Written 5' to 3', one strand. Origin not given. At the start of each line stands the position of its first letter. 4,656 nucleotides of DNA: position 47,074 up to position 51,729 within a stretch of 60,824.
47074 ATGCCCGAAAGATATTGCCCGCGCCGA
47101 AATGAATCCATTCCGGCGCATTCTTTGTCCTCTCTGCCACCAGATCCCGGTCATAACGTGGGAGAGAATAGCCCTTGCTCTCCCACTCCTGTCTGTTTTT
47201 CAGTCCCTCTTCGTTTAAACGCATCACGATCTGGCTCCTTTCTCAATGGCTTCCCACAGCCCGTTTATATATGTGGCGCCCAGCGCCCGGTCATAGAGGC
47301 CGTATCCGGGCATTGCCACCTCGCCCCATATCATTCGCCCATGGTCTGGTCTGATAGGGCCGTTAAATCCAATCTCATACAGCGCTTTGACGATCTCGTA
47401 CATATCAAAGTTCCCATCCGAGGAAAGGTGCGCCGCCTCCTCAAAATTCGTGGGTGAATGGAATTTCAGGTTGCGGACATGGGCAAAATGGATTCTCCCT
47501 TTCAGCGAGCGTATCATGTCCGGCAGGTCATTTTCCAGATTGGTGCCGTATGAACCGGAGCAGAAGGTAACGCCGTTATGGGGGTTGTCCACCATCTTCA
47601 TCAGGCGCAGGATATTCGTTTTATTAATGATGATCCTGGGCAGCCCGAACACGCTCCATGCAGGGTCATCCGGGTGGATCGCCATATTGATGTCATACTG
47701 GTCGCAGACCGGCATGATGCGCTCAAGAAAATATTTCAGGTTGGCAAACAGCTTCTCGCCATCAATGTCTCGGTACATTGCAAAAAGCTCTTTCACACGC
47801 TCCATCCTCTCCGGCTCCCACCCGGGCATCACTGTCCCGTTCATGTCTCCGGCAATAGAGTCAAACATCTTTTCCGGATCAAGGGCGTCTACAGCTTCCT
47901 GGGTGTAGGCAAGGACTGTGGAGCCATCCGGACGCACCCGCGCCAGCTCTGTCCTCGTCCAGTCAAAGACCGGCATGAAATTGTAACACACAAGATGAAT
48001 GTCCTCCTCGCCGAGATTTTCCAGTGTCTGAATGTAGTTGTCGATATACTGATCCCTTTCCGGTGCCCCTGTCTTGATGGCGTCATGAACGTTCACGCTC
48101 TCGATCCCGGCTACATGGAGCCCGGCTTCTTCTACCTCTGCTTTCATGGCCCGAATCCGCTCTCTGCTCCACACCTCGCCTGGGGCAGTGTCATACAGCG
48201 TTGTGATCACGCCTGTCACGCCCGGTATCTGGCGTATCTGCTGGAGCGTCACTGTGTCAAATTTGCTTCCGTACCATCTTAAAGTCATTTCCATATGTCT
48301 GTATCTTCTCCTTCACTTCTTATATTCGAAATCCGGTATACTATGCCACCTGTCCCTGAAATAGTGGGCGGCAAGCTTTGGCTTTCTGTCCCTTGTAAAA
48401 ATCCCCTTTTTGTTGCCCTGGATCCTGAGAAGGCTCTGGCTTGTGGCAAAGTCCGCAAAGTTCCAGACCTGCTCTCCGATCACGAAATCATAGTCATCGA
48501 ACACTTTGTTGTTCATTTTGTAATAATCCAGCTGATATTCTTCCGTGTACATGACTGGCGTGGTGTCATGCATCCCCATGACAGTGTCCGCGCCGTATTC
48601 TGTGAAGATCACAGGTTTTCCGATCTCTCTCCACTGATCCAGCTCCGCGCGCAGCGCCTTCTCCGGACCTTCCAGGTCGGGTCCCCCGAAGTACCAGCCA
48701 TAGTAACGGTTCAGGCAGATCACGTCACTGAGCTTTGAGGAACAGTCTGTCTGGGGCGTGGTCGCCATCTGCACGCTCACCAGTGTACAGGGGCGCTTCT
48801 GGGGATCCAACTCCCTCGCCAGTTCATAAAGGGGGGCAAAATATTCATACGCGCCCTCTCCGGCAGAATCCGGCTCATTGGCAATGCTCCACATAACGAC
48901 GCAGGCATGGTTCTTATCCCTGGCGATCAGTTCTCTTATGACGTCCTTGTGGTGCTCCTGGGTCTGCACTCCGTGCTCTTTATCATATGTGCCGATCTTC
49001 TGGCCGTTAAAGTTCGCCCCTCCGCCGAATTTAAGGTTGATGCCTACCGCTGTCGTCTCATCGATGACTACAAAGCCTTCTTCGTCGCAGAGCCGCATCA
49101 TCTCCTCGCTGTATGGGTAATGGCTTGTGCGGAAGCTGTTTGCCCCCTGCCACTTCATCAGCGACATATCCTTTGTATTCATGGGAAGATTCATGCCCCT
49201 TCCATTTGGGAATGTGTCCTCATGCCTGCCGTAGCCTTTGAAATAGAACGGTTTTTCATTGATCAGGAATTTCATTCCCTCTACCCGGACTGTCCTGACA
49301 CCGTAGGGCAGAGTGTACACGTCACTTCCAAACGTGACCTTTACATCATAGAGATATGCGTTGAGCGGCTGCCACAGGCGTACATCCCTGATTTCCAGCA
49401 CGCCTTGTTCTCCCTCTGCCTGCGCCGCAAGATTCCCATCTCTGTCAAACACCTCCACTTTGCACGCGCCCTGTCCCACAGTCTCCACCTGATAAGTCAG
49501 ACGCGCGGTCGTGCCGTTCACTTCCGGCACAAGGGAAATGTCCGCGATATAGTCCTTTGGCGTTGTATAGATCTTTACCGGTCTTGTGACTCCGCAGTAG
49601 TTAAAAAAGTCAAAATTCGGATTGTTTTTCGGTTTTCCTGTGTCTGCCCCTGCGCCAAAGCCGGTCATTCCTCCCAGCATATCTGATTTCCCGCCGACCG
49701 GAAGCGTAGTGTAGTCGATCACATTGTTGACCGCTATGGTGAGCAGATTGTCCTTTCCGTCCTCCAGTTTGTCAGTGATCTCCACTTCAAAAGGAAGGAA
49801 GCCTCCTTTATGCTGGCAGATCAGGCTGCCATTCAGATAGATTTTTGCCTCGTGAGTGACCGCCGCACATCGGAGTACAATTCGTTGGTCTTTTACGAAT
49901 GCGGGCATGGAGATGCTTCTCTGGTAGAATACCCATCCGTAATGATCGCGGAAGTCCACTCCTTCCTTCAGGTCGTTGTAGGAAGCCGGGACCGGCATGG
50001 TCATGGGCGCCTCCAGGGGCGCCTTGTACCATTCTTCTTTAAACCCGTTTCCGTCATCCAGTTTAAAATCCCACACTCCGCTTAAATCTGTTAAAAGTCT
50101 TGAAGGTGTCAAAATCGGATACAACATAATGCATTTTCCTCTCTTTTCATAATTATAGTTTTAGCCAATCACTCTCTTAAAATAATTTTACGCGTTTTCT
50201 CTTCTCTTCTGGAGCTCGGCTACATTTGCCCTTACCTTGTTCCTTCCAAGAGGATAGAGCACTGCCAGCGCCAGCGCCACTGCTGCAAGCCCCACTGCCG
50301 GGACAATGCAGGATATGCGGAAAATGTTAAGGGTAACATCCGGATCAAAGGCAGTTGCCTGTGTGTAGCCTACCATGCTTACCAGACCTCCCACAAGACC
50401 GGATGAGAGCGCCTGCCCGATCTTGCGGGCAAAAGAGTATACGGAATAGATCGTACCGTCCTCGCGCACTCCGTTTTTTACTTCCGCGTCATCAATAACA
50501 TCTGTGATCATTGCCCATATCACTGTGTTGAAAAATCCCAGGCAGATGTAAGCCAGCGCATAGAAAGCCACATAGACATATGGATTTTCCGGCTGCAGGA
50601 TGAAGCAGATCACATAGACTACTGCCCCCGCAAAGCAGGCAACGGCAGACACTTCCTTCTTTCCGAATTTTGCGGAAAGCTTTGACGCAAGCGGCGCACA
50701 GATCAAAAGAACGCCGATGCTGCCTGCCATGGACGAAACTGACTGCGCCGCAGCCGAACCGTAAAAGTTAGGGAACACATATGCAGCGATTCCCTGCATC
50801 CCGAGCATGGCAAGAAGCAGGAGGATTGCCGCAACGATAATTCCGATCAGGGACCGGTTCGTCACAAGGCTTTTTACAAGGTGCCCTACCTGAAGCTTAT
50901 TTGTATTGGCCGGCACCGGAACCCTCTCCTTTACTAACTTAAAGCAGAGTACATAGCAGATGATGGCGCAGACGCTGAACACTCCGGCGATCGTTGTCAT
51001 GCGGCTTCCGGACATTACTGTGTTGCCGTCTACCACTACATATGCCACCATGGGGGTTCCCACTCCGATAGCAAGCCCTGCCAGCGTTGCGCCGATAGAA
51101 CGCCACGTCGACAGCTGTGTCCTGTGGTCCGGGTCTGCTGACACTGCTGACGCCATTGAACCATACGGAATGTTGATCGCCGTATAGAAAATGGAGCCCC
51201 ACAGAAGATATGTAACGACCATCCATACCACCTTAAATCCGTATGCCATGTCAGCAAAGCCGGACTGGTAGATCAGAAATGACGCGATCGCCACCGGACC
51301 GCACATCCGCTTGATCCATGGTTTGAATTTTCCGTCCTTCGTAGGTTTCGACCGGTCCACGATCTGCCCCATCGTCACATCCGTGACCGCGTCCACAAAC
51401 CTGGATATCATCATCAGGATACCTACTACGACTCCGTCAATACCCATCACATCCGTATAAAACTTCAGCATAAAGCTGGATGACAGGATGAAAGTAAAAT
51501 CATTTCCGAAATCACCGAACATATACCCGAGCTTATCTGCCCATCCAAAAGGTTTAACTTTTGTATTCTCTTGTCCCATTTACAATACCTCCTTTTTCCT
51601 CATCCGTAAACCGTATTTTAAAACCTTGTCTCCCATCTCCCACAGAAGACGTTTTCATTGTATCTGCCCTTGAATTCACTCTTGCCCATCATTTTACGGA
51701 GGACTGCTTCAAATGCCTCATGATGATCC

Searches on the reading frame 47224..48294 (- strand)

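Call 34: search_protein_families(library=pfam, proteins=[window:47224-48294:-], max_evalue=0.00001)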
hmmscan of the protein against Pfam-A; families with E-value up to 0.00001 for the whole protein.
window:47224-48294:- (356 aa): 2 families
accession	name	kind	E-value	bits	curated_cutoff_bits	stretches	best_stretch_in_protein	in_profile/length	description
PF03786.19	UxuA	-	4.4e-148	493.2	23.7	1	1-352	1-352/352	D-mannonate dehydratase (UxuA)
PF01261.30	AP_endonuc_2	-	2.1e-08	34.6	31.1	0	177-314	95-225/249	Xylose isomerase-like TIM barrel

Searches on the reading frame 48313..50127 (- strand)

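Call 34: search_protein_families(library=pfam, proteins=[window:48313-50127:-], max_evalue=0.00001)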
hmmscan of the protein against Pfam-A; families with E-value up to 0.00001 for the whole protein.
window:48313-50127:- (604 aa): 4 families
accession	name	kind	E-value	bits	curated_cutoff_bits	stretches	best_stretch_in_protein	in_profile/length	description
PF02836.23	Glyco_hydro_2_C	-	3.7e-77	259.9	21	1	280-597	1-300/302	Glycosyl hydrolases family 2, TIM barrel domain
PF02837.24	Glyco_hydro_2_N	-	8.9e-17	62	28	1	13-190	2-169/169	Glycosyl hydrolases family 2, sugar binding domain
PF22666.2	Glyco_hydro_2_N2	-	8e-09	36.2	27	1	61-139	46-123/167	Glycosyl hydrolase 2 galactose-binding domain-like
PF00703.27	Glyco_hydro_2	-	1.3e-06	29.6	23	1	193-278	2-109/109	Glycosyl hydrolases family 2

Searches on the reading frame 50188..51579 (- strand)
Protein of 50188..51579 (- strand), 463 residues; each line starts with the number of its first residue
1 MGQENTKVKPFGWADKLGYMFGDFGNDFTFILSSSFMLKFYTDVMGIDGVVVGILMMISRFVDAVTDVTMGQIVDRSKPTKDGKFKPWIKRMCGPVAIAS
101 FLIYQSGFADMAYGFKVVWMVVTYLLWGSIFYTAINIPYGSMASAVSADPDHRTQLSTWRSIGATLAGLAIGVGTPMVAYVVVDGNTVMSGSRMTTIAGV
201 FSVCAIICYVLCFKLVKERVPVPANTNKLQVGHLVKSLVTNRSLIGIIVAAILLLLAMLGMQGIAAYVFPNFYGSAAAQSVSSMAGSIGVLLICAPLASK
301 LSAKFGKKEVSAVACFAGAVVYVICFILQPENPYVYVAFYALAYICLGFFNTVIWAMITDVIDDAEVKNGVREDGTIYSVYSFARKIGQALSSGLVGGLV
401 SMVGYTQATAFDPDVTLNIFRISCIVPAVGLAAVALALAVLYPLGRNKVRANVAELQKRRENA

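Call 35: search_protein_families(library=pfam, proteins=[window:50188-51579:-], max_evalue=0.00001)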
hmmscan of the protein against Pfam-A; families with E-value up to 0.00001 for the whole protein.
window:50188-51579:- (463 aa): 2 families
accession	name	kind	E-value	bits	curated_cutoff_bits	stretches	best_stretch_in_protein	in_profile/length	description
PF13347.12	MFS_2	-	2.1e-76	257.6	27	1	18-445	1-426/427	MFS/sugar transport protein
PF07690.21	MFS_1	-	8.3e-16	58.3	33.4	1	165-392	128-346/347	Major Facilitator Superfamily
